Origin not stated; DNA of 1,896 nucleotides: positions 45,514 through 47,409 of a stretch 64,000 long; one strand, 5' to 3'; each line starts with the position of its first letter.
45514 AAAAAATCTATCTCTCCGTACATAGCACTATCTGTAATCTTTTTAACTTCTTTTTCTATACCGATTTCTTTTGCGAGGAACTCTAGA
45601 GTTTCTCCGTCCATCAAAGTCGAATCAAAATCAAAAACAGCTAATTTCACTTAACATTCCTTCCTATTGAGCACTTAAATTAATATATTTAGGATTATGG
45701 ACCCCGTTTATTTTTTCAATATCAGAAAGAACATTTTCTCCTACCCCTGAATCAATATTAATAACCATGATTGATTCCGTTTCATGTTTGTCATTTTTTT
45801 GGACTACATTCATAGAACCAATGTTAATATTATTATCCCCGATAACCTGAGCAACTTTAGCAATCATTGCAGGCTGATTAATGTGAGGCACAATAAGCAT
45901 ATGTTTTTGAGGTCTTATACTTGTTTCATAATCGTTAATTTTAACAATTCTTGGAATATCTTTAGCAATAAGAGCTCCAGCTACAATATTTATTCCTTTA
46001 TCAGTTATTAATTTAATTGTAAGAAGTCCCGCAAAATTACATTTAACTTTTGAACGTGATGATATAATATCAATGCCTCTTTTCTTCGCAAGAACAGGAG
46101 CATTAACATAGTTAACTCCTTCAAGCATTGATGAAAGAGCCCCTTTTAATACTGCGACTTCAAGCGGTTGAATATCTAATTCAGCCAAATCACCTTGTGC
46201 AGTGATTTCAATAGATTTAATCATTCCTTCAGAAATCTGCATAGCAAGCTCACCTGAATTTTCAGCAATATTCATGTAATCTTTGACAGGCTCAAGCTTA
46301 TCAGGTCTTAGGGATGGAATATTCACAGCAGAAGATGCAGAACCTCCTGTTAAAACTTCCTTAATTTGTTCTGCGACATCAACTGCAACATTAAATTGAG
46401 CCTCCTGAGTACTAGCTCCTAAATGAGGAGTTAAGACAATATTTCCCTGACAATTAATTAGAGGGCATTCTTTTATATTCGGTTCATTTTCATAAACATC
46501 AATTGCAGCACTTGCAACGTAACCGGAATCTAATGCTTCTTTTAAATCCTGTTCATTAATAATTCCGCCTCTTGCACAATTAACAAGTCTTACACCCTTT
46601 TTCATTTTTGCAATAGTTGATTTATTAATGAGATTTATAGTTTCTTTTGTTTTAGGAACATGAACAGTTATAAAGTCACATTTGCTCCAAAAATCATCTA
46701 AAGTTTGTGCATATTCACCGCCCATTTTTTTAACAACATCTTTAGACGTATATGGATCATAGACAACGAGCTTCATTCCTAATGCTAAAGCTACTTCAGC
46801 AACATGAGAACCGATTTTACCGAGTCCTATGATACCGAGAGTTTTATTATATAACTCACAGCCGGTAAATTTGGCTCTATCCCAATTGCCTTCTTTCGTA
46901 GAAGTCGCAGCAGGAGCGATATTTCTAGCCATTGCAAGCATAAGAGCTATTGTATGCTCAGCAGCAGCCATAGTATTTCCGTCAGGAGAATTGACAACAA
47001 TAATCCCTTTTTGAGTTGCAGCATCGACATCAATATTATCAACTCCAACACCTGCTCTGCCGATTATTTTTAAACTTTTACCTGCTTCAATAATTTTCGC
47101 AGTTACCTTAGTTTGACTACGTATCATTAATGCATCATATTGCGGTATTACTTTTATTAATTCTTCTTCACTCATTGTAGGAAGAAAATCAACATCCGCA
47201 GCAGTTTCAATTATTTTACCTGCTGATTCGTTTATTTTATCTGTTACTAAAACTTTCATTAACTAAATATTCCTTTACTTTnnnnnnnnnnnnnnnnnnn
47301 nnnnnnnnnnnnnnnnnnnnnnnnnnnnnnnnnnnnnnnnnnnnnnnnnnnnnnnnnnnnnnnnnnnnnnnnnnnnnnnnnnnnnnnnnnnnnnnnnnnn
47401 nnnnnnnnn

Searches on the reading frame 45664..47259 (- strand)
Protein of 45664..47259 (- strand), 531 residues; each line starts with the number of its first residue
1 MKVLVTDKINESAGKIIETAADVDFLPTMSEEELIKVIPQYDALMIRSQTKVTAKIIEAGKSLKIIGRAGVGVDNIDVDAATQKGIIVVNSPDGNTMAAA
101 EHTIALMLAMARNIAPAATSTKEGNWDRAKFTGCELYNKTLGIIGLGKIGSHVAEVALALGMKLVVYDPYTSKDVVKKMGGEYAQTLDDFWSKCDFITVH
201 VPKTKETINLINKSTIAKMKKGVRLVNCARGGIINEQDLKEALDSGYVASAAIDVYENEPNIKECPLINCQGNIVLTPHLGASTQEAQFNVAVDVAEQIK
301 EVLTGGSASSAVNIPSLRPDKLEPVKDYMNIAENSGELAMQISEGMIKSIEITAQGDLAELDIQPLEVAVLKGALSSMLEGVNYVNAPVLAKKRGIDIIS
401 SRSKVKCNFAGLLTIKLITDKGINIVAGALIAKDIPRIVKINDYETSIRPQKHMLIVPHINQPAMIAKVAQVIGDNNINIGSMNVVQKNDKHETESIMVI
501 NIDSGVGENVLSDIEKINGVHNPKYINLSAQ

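Call 7: search_protein_families(library=pfam, proteins=[window:45664-47259:-], max_evalue=0.01)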
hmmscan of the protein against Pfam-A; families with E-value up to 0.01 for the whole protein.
window:45664-47259:- (531 aa): 9 families
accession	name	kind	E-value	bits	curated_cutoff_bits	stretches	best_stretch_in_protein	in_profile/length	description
PF02826.25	2-Hacid_dh_C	-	1.2e-58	197.9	25.1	1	104-281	1-178/178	D-isomer specific 2-hydroxyacid dehydrogenase, NAD binding domain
PF00389.36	2-Hacid_dh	-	4.2e-39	133.7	24.6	1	3-313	1-134/134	D-isomer specific 2-hydroxyacid dehydrogenase, catalytic domain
PF19304.4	PGDH_inter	-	1.2e-31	109.8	27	1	325-442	2-119/119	D-3-phosphoglycerate dehydrogenase intervening domain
PF03446.21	NAD_binding_2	-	1e-08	35.8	21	1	141-243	2-107/161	NAD binding domain of 6-phosphogluconate dehydrogenase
PF01842.31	ACT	-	1.2e-05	25.4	27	1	462-517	10-64/66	ACT domain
PF22629.2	ACT_AHAS_ss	-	4.6e-05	23.9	27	1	457-521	3-66/67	AHAS small subunit-like ACT domain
PF22660.2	RS_preATP-grasp-like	-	7.5e-05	23.5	27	1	139-202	2-71/98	Ribonucleotide synthetase preATP-grasp domain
PF01262.27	AlaDh_PNT_C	-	0.0018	18.2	23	1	142-235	32-137/214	Alanine dehydrogenase/PNT, C-terminal domain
PF02737.24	3HCDH_N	-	0.0044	17.4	22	0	141-209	2-68/180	3-hydroxyacyl-CoA dehydrogenase, NAD binding domain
